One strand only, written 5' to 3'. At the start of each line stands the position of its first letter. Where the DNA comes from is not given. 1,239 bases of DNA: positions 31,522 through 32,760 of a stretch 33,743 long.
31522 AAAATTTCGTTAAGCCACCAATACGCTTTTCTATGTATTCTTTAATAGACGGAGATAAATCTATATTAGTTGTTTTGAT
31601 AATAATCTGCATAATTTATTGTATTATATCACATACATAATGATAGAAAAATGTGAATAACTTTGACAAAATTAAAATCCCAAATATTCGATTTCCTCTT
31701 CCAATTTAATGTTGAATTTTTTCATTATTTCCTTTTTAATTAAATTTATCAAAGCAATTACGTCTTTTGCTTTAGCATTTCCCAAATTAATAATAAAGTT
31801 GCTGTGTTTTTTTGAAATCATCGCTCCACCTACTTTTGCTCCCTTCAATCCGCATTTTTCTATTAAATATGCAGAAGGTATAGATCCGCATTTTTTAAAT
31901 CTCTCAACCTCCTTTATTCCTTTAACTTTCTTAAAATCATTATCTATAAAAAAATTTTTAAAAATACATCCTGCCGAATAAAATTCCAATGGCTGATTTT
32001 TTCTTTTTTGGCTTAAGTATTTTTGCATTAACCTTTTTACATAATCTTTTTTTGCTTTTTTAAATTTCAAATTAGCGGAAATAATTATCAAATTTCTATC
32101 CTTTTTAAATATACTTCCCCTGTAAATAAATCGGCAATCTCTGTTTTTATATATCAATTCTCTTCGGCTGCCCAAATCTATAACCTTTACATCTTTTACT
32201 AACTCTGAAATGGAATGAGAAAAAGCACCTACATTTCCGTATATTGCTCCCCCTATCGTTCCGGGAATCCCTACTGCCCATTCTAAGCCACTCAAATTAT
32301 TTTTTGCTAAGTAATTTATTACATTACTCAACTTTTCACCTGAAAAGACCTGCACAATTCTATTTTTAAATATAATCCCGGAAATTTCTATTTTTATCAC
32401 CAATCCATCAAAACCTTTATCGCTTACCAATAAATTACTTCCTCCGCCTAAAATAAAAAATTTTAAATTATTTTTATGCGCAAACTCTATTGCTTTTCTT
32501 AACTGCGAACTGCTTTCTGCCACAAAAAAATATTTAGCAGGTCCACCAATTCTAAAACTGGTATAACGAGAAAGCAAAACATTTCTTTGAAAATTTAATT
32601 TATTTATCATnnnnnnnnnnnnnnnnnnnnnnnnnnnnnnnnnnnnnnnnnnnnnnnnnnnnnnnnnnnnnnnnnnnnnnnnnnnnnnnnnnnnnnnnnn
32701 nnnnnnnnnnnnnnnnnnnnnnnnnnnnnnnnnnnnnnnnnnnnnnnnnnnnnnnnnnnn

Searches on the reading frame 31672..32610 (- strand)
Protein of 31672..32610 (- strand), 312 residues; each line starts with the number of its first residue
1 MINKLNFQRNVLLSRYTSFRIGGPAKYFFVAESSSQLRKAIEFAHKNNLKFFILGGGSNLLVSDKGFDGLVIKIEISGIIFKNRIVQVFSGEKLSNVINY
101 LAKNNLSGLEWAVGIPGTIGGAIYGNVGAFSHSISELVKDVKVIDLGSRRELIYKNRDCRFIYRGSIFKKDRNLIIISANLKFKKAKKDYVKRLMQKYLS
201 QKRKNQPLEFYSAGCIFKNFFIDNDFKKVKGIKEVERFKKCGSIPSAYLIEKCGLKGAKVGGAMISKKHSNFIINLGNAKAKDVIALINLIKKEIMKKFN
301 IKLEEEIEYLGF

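Call 11: search_protein_families(library=pfam, proteins=[window:31672-32610:-])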
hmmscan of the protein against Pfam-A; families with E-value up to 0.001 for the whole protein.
window:31672-32610:- (312 aa): 2 families
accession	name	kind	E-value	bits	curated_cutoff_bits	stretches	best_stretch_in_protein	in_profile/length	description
PF02873.21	MurB_C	-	4e-30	104.4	27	1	191-309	2-98/99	UDP-N-acetylenolpyruvoylglucosamine reductase, C-terminal domain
PF01565.28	FAD_binding_4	-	5.7e-21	75.1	26.4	1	26-145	2-130/139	FAD binding domain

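Call 15: find_encoding_contigs(protein=window:31672-32610:-, flank=10000, max_places=10)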
Protein window:31672-32610:- (312 aa): 13 contigs read that carry it; 9 places shown.
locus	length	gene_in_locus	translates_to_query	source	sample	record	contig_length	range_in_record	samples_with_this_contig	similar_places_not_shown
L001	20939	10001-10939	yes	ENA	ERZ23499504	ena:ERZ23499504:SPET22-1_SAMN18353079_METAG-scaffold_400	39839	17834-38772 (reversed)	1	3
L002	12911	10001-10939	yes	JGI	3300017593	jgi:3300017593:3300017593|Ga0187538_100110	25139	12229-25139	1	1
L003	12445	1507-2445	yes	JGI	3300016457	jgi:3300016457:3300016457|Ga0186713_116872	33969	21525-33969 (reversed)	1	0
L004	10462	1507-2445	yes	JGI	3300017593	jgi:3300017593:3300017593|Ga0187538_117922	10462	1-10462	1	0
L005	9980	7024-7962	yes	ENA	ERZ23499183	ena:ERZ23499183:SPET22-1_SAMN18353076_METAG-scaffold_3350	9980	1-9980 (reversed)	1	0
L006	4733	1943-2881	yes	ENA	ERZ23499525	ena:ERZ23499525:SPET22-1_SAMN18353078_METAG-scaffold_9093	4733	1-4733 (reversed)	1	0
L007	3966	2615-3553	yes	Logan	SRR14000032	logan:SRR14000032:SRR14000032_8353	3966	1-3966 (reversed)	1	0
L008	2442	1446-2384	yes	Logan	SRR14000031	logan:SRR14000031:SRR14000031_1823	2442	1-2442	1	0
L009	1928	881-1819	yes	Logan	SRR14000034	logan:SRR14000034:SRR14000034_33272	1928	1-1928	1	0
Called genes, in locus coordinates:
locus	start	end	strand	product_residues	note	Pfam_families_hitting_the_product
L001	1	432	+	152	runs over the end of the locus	PF01371:Trp_repressor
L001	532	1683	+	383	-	PF03952:Enolase_N, PF00113:Enolase_C, PF13378:MR_MLE_C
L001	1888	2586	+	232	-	PF13462:Thioredoxin_4, PF01323:DSBA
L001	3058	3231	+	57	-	-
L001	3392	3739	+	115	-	PF17764:PriA_3primeBD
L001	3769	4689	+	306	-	PF00890:FAD_binding_2 (faint), PF01134:GIDA (faint), PF03486:HI0933_like (faint), PF07992:Pyr_redox_2, PF12831:FAD_oxidored (faint), PF13738:Pyr_redox_3, PF00070:Pyr_redox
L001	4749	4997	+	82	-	PF05768:Glrx-like (weak), PF13192:Thioredoxin_3 (weak), PF00462:Glutaredoxin, PF13417:GST_N_3 (weak)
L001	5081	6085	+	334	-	PF00044:Gp_dh_N, PF02800:Gp_dh_C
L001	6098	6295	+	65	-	-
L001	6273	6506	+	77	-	-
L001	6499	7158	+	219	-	PF01791:DeoC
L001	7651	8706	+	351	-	PF00294:PfkB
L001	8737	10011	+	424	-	-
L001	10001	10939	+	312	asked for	PF01565:FAD_binding_4, PF02873:MurB_C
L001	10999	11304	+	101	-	PF02482:Ribosomal_S30AE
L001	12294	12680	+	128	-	PF02675:AdoMet_dc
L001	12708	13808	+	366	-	PF00348:polyprenyl_synt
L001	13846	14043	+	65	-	PF00037:Fer4, PF12797:Fer4_2 (weak), PF13237:Fer4_10 (weak), PF14697:Fer4_21, PF12838:Fer4_7, PF13187:Fer4_9, PF00037:Fer4, PF12837:Fer4_6, +12 more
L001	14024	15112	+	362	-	PF02540:NAD_synthase (faint), PF03054:tRNA_Me_trans, PF20259:tRNA_Me_trans_M, PF20258:tRNA_Me_trans_C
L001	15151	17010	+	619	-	PF01411:tRNA-synt_2c, PF07973:tRNA_SAD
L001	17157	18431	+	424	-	PF11104:PilM_2 (weak), PF02541:Ppx-GppA (weak), PF14450:FtsA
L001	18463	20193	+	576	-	-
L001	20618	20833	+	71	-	PF01176:eIF-1a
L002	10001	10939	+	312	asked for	PF01565:FAD_binding_4, PF02873:MurB_C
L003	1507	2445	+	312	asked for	PF01565:FAD_binding_4, PF02873:MurB_C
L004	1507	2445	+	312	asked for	PF01565:FAD_binding_4, PF02873:MurB_C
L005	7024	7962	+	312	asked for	PF01565:FAD_binding_4, PF02873:MurB_C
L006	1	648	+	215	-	?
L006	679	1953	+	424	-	-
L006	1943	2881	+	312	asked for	PF01565:FAD_binding_4, PF02873:MurB_C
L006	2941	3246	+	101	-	PF02482:Ribosomal_S30AE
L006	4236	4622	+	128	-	PF02675:AdoMet_dc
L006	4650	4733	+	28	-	?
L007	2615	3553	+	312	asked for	PF01565:FAD_binding_4, PF02873:MurB_C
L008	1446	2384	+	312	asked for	PF01565:FAD_binding_4, PF02873:MurB_C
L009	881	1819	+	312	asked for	PF01565:FAD_binding_4, PF02873:MurB_C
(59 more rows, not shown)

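Call 19: find_homologous_proteins(query=window:31672-32610:-, max_evalue=1e-20)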
Query window:31672-32610:- (312 aa): 7819 proteins with E <= 1e-20 among 8000 candidates; the best 120 are listed.
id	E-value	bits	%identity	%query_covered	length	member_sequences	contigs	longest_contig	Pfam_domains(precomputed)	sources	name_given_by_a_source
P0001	4.9e-196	668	100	100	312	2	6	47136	PF01565.29,PF02873.22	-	-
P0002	1.0e-173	595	88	100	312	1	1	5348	PF01565.29,PF02873.22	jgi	-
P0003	2.9e-168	577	83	100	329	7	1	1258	PF01565.29,PF02873.22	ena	-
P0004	1.9e-155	535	79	100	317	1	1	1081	PF01565.29,PF02873.22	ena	-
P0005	2.5e-154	531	79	100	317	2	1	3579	PF01565.29,PF02873.22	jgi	-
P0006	1.0e-111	391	82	69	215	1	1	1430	PF01565.29,PF02873.22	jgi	-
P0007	3.3e-95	337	54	99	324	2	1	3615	PF01565.29,PF02873.22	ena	-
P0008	1.9e-93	331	53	98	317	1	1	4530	PF01565.29,PF02873.22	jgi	-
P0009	8.3e-93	329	52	96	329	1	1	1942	PF01565.29,PF02873.22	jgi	-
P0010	9.5e-93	329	52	100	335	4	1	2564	PF01565.29,PF02873.22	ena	-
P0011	5.0e-92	326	55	98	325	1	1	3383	PF01565.29,PF02873.22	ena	-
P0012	7.2e-92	326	54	98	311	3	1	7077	PF01565.29,PF02873.22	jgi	-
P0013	1.1e-91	325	52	100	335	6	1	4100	PF01565.29,PF02873.22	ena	-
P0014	1.7e-91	325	52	98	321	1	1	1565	PF01565.29,PF02873.22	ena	-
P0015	4.4e-91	323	53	97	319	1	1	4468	PF01565.29,PF02873.22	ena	-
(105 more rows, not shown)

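Call 20: find_encoding_contigs(protein=P0002, flank=10000)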
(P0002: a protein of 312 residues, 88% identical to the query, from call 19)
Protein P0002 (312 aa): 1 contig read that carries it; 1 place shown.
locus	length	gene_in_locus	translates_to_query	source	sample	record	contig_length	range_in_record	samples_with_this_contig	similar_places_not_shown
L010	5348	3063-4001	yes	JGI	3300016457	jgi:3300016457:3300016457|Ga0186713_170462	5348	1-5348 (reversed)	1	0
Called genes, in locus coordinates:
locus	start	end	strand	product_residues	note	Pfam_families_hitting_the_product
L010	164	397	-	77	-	-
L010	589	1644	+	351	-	PF00294:PfkB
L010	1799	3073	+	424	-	-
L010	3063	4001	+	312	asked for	PF01565:FAD_binding_4, PF02873:MurB_C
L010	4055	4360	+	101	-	PF02482:Ribosomal_S30AE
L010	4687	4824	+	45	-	-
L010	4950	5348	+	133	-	?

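Call 21: find_encoding_contigs(protein=P0005, flank=10000)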
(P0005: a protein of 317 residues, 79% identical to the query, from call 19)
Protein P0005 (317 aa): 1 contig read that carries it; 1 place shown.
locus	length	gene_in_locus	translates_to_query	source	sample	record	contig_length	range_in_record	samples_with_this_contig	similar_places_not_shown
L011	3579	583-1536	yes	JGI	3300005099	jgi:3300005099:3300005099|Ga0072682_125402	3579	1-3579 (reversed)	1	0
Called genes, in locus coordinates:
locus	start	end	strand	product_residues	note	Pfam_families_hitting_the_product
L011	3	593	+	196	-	?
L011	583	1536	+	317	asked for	PF01565:FAD_binding_4, PF02873:MurB_C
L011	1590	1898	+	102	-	PF02482:Ribosomal_S30AE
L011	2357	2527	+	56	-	-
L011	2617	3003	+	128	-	PF02675:AdoMet_dc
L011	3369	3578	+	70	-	?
